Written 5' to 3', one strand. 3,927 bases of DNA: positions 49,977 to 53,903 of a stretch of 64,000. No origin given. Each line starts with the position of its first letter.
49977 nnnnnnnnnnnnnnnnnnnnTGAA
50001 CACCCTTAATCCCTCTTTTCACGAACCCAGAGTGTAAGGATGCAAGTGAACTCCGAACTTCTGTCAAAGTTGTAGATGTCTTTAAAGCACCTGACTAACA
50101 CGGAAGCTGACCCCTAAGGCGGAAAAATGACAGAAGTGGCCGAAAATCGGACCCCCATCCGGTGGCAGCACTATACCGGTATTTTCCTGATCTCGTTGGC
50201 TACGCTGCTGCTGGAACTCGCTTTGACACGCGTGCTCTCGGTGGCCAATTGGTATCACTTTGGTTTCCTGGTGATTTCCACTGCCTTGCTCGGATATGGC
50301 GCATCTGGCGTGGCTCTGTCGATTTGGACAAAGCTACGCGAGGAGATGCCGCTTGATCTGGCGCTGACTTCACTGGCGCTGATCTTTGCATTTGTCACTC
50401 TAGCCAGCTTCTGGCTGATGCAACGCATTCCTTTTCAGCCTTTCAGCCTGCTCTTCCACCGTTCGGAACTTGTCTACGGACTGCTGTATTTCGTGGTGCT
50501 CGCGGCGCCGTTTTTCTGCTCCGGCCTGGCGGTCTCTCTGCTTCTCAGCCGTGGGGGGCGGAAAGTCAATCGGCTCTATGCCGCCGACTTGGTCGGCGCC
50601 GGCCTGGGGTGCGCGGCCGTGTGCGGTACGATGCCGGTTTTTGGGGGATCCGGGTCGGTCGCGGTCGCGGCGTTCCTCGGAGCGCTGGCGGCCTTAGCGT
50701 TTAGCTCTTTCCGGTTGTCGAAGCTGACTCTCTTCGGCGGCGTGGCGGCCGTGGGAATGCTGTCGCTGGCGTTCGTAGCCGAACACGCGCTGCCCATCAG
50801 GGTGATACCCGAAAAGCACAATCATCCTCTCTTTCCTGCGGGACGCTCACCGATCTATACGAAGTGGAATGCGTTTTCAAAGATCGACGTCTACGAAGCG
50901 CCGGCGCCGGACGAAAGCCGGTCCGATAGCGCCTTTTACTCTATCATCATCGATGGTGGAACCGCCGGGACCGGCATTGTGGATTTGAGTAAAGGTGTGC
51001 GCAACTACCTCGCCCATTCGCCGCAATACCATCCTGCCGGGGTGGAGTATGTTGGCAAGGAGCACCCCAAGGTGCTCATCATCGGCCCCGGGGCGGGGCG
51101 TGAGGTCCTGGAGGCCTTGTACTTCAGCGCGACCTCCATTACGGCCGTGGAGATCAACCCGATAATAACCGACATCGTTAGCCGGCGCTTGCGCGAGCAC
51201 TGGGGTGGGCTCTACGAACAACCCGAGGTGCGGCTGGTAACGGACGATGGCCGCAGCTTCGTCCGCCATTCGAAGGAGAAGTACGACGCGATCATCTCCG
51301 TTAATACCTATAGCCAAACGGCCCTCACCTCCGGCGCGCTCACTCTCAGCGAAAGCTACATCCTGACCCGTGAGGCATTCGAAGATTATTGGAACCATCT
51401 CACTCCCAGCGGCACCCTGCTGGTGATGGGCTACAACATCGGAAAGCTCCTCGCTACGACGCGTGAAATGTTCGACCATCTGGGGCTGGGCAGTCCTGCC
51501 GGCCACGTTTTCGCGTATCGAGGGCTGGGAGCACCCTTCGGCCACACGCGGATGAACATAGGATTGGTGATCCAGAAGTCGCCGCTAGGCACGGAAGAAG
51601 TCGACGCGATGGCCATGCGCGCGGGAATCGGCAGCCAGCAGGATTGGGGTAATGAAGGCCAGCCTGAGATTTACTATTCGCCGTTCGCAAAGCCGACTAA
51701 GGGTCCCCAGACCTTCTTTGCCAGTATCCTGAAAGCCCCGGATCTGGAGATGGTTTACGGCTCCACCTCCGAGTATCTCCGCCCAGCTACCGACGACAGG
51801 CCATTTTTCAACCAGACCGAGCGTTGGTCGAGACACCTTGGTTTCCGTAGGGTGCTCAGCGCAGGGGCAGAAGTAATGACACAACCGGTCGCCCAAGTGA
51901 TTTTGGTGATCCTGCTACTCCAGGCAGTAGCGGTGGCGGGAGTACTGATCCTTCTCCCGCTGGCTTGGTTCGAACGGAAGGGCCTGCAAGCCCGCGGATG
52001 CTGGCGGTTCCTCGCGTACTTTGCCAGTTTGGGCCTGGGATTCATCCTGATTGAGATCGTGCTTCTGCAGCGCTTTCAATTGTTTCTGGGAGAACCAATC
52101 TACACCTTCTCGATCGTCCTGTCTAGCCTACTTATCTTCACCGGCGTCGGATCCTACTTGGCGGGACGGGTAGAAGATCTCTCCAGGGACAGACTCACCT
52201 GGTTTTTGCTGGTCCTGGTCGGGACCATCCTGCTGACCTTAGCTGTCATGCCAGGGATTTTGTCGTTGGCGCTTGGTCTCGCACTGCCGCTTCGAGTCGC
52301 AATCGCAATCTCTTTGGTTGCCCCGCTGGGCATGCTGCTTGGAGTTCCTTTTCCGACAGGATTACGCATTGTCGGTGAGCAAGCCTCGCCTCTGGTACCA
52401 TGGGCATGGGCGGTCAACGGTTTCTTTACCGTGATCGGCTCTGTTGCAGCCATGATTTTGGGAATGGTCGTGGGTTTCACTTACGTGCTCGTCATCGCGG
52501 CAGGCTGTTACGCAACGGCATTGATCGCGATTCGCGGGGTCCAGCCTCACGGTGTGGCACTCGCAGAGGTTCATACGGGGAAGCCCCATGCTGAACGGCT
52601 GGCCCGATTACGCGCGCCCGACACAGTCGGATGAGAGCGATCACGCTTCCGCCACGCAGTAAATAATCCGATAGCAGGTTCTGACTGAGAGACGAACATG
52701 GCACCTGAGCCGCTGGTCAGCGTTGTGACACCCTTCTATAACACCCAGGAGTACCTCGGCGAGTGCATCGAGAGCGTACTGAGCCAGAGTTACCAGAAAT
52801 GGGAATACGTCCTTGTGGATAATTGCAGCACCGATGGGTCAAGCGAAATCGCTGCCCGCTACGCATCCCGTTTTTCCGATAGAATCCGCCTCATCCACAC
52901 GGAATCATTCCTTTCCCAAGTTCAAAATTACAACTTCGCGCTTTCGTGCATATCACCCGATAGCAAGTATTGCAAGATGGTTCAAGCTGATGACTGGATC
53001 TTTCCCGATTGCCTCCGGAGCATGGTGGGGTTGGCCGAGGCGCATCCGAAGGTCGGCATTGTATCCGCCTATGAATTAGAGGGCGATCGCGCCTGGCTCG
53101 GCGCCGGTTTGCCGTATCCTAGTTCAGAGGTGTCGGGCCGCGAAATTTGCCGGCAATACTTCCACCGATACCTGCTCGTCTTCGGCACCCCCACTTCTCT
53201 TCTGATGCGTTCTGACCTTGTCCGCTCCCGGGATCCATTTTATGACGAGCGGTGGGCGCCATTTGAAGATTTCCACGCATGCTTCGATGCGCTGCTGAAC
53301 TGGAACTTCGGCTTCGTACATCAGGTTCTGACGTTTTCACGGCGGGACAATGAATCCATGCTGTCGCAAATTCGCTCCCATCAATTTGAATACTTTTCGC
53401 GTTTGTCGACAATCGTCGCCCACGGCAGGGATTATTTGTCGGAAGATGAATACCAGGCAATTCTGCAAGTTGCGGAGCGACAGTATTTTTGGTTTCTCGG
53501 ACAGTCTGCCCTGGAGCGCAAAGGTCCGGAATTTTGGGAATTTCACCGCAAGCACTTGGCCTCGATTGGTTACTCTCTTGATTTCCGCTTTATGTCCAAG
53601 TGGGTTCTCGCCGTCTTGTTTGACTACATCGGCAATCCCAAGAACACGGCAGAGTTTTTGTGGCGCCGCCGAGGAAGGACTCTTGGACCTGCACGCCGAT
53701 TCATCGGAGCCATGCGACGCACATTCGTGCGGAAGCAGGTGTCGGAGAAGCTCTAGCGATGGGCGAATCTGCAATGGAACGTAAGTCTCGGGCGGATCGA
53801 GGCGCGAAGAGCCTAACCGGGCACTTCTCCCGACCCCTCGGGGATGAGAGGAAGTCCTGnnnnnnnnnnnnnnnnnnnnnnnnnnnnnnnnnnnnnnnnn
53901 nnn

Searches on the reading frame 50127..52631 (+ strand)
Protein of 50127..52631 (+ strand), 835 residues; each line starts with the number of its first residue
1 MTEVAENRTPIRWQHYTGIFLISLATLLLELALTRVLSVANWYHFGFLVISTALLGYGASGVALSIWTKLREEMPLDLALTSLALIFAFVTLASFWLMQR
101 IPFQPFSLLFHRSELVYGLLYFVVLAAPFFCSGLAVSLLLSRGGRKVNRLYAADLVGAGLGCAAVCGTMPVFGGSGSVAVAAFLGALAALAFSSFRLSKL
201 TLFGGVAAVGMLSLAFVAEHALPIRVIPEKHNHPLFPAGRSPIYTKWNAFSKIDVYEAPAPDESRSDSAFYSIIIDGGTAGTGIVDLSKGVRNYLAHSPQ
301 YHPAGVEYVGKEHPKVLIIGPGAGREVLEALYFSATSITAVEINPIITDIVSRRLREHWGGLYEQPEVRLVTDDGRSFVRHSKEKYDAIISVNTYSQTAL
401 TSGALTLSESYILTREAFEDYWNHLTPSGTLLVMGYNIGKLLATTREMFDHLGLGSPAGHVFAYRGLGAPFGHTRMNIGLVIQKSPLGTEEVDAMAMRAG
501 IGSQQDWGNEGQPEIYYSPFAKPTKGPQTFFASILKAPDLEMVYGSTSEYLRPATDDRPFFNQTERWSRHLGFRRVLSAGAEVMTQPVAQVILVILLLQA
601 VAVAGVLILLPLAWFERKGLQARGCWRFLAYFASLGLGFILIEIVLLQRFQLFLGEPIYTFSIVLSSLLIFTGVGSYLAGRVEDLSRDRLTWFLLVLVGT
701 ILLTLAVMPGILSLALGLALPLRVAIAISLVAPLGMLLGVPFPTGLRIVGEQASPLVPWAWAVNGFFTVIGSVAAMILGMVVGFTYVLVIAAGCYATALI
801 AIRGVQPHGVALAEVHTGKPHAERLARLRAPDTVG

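Call 37: search_protein_families(library=ncbifam, proteins=[window:50127-52631:+], max_evalue=0.00001)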
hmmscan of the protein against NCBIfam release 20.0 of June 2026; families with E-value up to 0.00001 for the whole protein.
window:50127-52631:+ (835 aa): 3 families
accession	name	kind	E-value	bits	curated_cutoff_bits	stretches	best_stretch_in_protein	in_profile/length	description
NF002010.0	PRK00811.1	equivalog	8.9e-11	41.5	260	1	310-391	76-158/287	polyamine aminopropyltransferase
NF002956.0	PRK03612.1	equivalog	3.4e-08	32.4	472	1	17-390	24-380/522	polyamine aminopropyltransferase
TIGR00417.1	speE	equivalog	3.6e-08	33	249.55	1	313-393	72-153/271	spermidine synthase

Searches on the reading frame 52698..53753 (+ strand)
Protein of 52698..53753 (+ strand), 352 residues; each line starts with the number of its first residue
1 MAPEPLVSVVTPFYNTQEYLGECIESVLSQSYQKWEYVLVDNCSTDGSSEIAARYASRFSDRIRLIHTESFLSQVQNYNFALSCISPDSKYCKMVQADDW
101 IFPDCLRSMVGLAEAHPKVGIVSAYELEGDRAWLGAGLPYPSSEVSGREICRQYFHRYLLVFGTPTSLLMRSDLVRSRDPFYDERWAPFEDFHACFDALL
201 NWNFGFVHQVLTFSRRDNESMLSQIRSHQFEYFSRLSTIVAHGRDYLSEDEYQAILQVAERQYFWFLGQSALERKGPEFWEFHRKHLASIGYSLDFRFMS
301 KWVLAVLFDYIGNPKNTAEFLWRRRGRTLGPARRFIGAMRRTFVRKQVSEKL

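Call 66: search_protein_families(library=pfam, proteins=[window:52698-53753:+], max_evalue=0.00001)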
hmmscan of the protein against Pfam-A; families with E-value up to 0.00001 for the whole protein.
window:52698-53753:+ (352 aa): 2 families
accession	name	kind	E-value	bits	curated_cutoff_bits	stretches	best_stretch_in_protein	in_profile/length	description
PF00535.33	Glycos_transf_2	-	1.8e-26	93.5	23.3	1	8-126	1-119/168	Glycosyl transferase family 2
PF13641.12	Glyco_tranf_2_3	-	3.6e-09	37.4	27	1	7-124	3-121/230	Glycosyltransferase like family 2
